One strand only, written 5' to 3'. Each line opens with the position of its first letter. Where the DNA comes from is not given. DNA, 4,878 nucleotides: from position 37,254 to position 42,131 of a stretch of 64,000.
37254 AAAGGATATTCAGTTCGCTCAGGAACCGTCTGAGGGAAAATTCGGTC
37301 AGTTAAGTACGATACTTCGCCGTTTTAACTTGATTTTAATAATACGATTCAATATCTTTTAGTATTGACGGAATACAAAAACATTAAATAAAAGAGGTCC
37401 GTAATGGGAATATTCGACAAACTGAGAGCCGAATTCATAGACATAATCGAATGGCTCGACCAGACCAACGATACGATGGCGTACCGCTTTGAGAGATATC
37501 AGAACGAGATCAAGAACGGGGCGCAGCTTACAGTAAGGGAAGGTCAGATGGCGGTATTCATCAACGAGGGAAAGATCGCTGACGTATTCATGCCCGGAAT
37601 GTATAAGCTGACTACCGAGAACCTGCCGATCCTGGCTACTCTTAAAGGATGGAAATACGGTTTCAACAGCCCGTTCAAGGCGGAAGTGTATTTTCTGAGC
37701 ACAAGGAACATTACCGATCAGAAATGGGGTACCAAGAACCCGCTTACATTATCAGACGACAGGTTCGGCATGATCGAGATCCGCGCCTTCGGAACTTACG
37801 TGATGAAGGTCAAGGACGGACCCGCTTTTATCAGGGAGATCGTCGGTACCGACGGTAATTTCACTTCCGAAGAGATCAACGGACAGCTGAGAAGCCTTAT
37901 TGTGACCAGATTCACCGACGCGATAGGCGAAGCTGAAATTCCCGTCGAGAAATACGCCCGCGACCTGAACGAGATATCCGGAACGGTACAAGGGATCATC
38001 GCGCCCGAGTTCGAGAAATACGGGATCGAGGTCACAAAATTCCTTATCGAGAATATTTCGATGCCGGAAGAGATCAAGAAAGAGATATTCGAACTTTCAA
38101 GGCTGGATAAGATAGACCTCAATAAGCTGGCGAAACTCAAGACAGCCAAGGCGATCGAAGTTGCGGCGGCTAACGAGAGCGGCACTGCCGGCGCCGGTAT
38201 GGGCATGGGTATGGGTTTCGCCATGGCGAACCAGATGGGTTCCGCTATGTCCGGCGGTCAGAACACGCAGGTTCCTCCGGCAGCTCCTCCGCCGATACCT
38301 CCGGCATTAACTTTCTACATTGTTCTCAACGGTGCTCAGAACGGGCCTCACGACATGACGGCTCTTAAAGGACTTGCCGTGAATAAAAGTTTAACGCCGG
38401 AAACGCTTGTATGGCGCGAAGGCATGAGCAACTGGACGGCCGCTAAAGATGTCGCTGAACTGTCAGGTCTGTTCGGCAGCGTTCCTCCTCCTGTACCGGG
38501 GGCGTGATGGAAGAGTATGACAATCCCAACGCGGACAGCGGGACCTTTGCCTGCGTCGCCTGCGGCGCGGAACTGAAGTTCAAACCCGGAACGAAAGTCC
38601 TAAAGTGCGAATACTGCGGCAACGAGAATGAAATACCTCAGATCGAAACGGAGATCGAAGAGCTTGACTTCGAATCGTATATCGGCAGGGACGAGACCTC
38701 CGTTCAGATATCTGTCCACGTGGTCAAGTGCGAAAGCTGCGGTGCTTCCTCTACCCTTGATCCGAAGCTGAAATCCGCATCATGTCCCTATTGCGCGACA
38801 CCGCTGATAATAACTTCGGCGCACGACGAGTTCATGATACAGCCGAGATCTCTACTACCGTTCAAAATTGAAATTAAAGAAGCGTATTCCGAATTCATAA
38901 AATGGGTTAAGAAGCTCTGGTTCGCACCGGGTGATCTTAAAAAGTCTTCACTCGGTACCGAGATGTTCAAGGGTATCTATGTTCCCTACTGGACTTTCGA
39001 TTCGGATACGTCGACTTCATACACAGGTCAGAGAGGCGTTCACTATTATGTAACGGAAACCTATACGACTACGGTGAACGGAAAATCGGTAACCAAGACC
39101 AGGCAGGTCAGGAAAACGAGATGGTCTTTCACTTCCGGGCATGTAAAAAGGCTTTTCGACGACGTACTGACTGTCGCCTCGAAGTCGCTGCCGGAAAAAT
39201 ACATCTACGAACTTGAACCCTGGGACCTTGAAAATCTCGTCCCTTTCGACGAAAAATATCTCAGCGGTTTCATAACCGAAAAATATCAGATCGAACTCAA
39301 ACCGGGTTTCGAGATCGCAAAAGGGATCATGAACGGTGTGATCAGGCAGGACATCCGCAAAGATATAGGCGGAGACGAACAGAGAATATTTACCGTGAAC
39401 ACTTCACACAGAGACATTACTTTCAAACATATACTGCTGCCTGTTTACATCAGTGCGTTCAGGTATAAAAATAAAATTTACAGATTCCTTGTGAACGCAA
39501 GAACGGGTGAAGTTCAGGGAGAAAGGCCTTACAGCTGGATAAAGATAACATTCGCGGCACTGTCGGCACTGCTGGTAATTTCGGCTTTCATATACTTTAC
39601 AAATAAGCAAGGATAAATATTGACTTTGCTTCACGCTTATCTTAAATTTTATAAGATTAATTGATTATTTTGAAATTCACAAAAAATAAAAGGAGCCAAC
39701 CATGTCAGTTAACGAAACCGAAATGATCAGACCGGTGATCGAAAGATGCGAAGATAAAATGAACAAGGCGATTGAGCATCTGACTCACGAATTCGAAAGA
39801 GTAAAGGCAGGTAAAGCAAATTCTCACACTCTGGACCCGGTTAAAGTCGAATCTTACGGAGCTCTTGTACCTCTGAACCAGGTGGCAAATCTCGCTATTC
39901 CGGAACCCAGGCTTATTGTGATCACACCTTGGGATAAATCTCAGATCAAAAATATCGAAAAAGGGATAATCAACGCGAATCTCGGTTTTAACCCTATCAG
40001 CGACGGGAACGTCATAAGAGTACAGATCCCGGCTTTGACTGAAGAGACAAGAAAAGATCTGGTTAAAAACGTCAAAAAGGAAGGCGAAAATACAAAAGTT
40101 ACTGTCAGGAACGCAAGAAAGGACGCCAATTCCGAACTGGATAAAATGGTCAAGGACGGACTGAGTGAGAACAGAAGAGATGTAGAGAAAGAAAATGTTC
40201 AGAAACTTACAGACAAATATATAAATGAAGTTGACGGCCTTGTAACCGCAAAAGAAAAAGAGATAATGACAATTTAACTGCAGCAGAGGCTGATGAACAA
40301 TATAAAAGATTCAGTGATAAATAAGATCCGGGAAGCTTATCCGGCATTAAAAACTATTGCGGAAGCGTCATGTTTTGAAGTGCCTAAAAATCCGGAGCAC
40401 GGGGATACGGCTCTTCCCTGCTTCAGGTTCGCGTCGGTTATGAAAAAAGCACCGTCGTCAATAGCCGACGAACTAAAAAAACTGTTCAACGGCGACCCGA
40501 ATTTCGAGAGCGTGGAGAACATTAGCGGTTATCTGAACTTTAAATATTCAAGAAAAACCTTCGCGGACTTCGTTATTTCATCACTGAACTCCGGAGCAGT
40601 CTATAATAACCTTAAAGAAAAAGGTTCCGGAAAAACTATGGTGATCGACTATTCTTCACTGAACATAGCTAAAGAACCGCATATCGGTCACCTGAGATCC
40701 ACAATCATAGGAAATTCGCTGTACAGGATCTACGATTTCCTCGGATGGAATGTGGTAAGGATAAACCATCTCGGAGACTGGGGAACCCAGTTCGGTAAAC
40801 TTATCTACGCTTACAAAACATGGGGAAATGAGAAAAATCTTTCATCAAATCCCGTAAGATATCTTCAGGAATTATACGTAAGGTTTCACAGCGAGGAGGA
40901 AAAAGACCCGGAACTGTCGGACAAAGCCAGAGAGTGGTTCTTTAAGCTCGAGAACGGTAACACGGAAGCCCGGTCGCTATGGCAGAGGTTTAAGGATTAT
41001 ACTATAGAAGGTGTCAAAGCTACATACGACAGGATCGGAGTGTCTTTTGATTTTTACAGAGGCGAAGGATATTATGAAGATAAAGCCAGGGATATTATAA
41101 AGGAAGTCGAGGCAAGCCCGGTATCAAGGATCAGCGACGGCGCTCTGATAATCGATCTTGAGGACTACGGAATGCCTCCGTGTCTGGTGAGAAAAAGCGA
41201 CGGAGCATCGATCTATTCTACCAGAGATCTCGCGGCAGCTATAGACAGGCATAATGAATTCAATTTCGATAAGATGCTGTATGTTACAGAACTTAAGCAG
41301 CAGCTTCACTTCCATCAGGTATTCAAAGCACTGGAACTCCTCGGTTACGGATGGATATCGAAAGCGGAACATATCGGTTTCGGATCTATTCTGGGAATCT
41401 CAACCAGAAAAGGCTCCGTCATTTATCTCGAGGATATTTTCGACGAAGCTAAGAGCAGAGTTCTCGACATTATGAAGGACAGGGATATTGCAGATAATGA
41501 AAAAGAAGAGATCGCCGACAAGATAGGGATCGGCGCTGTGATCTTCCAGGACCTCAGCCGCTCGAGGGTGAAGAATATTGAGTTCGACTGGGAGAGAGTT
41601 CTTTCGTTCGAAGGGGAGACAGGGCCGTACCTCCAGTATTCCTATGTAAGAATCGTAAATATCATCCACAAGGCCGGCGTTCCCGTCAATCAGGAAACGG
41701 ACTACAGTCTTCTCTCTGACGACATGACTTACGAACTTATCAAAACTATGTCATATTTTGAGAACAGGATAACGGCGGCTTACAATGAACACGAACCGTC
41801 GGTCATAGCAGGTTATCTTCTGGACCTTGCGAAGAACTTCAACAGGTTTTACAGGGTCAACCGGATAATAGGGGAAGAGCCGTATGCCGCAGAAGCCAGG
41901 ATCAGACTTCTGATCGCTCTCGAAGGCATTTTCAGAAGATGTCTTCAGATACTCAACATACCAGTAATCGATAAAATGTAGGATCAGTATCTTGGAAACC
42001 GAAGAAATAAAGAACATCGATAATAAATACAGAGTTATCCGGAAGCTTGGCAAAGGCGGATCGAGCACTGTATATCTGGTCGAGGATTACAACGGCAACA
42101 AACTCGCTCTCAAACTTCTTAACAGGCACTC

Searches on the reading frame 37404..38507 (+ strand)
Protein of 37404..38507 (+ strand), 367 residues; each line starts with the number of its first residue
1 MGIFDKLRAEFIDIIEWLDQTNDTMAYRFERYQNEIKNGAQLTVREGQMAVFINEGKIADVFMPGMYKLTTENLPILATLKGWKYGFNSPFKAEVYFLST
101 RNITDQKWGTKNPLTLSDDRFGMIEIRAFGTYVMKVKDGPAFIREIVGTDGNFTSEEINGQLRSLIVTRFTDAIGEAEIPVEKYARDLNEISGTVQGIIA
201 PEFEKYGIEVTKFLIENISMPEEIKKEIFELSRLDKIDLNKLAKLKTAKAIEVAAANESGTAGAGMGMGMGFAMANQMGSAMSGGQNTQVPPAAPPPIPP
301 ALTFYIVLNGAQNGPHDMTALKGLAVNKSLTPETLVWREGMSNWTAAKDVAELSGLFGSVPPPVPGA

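Call 62: search_protein_families(library=pfam, proteins=[window:37404-38507:+], max_evalue=0.00001)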
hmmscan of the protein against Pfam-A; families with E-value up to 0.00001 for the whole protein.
window:37404-38507:+ (367 aa): 3 families
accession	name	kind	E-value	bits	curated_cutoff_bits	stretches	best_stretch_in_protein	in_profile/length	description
PF13421.11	Band_7_1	-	3e-98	328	24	1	27-234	2-209/211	SPFH domain-Band 7 family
PF01145.31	Band_7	-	2.2e-17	64.1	23.6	1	43-244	2-168/176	SPFH domain / Band 7 family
PF14237.11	GYF_2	-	6.7e-17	61.4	25.8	1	305-353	2-50/50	GYF domain 2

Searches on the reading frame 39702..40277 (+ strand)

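Call 62: search_protein_families(library=pfam, proteins=[window:39702-40277:+], max_evalue=0.00001)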
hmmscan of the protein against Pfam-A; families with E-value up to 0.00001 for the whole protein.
window:39702-40277:+ (191 aa): 1 family
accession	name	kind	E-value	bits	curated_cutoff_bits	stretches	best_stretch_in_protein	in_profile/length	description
PF01765.24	RRF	-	1.2e-59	201.2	29.7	1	27-189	1-164/164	Ribosome recycling factor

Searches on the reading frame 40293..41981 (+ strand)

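Call 62: search_protein_families(library=pfam, proteins=[window:40293-41981:+], max_evalue=0.00001)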
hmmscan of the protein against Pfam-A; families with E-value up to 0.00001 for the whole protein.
window:40293-41981:+ (562 aa): 3 families
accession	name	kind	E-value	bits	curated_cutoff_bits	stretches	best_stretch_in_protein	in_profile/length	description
PF00750.26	tRNA-synt_1d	-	6.2e-95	318.6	23.3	1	108-433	14-349/349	tRNA synthetases class I (R), catalytic domain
PF05746.21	DALR_1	-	8.9e-26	90.7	22.3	1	447-562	1-117/117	DALR anticodon binding domain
PF03485.21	Arg_tRNA_synt_N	-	7.2e-13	49.4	21.5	1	3-84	2-84/85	Arginyl tRNA synthetase N terminal domain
